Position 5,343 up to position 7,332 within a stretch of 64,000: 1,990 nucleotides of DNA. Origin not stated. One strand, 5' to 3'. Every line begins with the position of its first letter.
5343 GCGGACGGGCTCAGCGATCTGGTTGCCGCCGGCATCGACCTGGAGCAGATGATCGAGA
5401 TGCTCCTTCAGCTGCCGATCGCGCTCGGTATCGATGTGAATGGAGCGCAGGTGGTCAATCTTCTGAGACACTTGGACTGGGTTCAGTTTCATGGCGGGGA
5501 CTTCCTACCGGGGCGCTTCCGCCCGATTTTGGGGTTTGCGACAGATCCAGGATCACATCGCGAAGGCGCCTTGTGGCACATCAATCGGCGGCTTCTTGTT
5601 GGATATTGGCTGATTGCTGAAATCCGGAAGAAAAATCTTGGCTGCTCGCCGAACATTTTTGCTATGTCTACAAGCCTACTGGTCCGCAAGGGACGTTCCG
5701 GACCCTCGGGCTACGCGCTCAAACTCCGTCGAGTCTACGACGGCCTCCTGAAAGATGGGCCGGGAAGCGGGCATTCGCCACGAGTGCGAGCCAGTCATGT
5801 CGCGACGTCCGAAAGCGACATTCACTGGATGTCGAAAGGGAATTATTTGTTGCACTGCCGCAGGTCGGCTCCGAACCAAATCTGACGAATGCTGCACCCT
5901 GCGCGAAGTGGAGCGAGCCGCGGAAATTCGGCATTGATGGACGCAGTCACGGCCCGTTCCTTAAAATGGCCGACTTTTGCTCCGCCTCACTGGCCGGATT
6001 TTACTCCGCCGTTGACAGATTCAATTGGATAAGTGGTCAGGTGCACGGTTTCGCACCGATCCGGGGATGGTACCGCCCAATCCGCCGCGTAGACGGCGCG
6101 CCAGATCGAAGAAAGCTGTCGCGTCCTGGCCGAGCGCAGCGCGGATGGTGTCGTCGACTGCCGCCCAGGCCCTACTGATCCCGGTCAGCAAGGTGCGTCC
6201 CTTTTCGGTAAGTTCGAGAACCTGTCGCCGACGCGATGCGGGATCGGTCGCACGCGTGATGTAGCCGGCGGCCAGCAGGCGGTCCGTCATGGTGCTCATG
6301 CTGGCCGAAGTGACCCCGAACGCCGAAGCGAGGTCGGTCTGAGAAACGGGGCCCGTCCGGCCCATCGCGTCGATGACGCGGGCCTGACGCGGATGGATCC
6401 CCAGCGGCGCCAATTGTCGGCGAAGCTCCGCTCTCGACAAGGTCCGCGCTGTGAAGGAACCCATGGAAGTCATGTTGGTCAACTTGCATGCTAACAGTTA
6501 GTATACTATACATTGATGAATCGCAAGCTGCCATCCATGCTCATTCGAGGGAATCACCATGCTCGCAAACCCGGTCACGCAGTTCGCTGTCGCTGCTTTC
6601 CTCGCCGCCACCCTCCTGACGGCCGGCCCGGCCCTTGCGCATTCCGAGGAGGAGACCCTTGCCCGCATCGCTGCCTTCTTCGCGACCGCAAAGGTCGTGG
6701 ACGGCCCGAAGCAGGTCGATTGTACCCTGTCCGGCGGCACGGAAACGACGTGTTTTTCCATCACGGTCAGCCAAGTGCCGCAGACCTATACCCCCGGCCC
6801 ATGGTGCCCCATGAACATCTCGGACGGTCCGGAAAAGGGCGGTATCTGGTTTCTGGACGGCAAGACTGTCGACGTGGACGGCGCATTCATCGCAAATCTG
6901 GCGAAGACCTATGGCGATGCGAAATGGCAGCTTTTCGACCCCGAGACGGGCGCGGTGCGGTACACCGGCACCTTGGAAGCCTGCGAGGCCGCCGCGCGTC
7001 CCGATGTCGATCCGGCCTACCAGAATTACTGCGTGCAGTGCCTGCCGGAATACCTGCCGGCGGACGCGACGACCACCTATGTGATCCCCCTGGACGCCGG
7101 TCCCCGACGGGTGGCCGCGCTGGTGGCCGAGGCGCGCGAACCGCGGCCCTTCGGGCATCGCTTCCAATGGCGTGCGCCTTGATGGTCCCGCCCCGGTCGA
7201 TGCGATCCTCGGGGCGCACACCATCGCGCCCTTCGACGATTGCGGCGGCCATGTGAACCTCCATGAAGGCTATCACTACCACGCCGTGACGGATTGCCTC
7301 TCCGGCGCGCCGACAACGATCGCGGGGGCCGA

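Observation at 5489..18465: tni operon split by 12,970 bp of cargo, with the cargo bounded by two related TGTCG-hairpin motifs and a third transposon-end-like site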

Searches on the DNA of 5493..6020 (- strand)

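Call 70: search_dna_similar(query=window:5880-6020:-, collection=plasmids, mode=distant, max_evalue=0.01, max_rows=25)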
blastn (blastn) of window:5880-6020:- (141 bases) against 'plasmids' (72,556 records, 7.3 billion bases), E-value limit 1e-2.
Records with a match: 159; places in all: 274; records where one place covers at least 80% of the query: 0.
Best place of each record, by identity: 95-99% 1; 90-95% 71; 80-90% 87.
By first word of the organism name: Sinorhizobium 51; Rhizobium 26; Sulfitobacter 11; Agrobacterium 9; Paracoccus 6; Novosphingobium 5; Sphingobium 5; Martelella 4; Shinella 4; Aminobacter 3; and 29 more.
By predicted mobility (MOB-suite, as given by PLSDB): conjugative 90; non-mobilizable 43; mobilizable 26.
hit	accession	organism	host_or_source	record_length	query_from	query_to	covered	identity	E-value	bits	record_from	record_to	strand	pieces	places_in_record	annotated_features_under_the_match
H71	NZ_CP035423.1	Leisingera sp. NJS204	cell culture,Marine Biofilm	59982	3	70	48%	82.4%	8e-10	70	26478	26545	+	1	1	none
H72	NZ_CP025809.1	Sulfitobacter sp. SK025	Marine surface water,North Sea (surface ...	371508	1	58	41%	93.1%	3e-15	88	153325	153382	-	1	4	none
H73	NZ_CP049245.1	Allorhizobium pseudoryzae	cell culture,soil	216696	2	58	40%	91.2%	5e-12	78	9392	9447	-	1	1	none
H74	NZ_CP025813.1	Sulfitobacter sp. SK025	Marine surface water,North Sea (surface ...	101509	3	58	40%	92.9%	4e-14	84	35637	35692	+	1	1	none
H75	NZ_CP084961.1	Sulfitobacter pontiacus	cell culture,Seawater from the North ...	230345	3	58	40%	92.9%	4e-14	84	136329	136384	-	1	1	FAD-dependent oxidoreductase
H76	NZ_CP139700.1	Sulfitobacter pontiacus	Bacterial Culture,hydrothermal vent ...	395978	3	58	40%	92.9%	4e-14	84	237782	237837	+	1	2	ABC transporter permease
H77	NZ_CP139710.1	Sulfitobacter sp. OXR-159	Bacterial Culture,hydrothermal vent ...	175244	3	58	40%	92.9%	4e-14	84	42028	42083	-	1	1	none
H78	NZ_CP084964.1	Sulfitobacter pontiacus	cell culture,Seawater from the North ...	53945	4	58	39%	92.7%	1e-13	82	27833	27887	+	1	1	hypothetical protein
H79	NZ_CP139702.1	Sulfitobacter pontiacus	Bacterial Culture,hydrothermal vent ...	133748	4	58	39%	92.7%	1e-13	82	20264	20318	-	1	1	none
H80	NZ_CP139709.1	Sulfitobacter sp. OXR-159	Bacterial Culture,hydrothermal vent ...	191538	4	58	39%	92.7%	1e-13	82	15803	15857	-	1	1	none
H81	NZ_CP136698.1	Sulfitobacter dubius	Macrocystis pyrifera gametophyte,Whole ...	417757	4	58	39%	92.7%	1e-13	82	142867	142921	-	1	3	none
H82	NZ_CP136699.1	Sulfitobacter dubius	Macrocystis pyrifera gametophyte,Whole ...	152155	4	58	39%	92.7%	1e-13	82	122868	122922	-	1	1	none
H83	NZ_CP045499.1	Mesorhizobium sp. INR15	pure culture,nutrient broth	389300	3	58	40%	89.3%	2e-10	72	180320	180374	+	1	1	none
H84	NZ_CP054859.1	Martelella sp. NC18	single cell,mine sediment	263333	3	58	40%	89.3%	2e-10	72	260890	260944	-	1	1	none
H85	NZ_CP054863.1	Martelella sp. NC20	single cell,Soudan mine sediment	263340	3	58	40%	89.3%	2e-10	72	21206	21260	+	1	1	hypothetical protein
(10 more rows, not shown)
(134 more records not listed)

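Call 71: get_annotated_region(hit=H72, flank=4000)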
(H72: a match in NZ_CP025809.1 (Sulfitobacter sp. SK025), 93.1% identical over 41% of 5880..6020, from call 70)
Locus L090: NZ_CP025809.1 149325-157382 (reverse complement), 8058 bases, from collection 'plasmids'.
description: Sulfitobacter sp. SK025 plasmid unnamed1, complete sequence
organism: Sulfitobacter sp. SK025 (NCBI taxid 1389011)
taxonomy: Bacteria; Pseudomonadota; Alphaproteobacteria; Rhodobacterales; Roseobacteraceae; Sulfitobacter; Sulfitobacter sp. SK025
host: -; source: Marine surface water,North Sea (surface water); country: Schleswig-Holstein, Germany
typing (MOB-suite, as given by PLSDB): non-mobilizable
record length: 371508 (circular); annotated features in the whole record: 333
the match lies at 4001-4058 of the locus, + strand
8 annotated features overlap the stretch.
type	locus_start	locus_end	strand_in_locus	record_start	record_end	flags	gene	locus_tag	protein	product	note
CDS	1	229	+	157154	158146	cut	-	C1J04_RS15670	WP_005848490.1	IS30 family transposase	-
CDS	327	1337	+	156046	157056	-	-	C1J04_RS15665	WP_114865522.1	IS30 family transposase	-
CDS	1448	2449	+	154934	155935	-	-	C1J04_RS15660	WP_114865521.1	IS30 family transposase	-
CDS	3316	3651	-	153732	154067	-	-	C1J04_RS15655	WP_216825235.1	helix-turn-helix transcriptional regulator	GO:0006355 - regulation of DNA-templated transcription [Evidence IEA]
CDS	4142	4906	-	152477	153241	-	istB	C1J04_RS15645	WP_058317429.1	IS21-like element helper ATPase IstB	-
CDS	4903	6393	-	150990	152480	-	istA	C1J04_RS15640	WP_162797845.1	IS21 family transposase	-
CDS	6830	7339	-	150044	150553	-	-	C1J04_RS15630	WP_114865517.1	hypothetical protein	-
CDS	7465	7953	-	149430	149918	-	-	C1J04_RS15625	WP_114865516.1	hypothetical protein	-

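Call 74: search_dna_similar(query=window:5493-5965:+, collection=plasmids, mode=distant, max_evalue=0.01, max_rows=15)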
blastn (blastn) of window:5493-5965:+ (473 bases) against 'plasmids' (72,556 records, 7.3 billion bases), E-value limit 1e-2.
No match.

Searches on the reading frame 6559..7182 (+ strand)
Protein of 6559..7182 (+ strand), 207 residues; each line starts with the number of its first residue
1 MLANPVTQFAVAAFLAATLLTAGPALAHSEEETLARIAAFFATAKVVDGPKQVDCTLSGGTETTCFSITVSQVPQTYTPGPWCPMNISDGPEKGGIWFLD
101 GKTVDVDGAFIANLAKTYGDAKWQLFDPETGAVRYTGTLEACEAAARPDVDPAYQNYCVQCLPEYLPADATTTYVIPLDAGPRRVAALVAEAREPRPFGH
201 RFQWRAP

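Call 25: search_protein_families(library=ncbifam, proteins=[window:6559-7182:+], max_evalue=0.01)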
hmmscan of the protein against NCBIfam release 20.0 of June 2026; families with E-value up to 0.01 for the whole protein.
window:6559-7182:+ (207 aa): 0 families

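Call 56: search_protein_families(library=padloc, proteins=[window:6559-7182:+], max_evalue=0.01)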
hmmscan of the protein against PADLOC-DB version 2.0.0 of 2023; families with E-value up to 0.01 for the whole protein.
window:6559-7182:+ (207 aa): 0 families
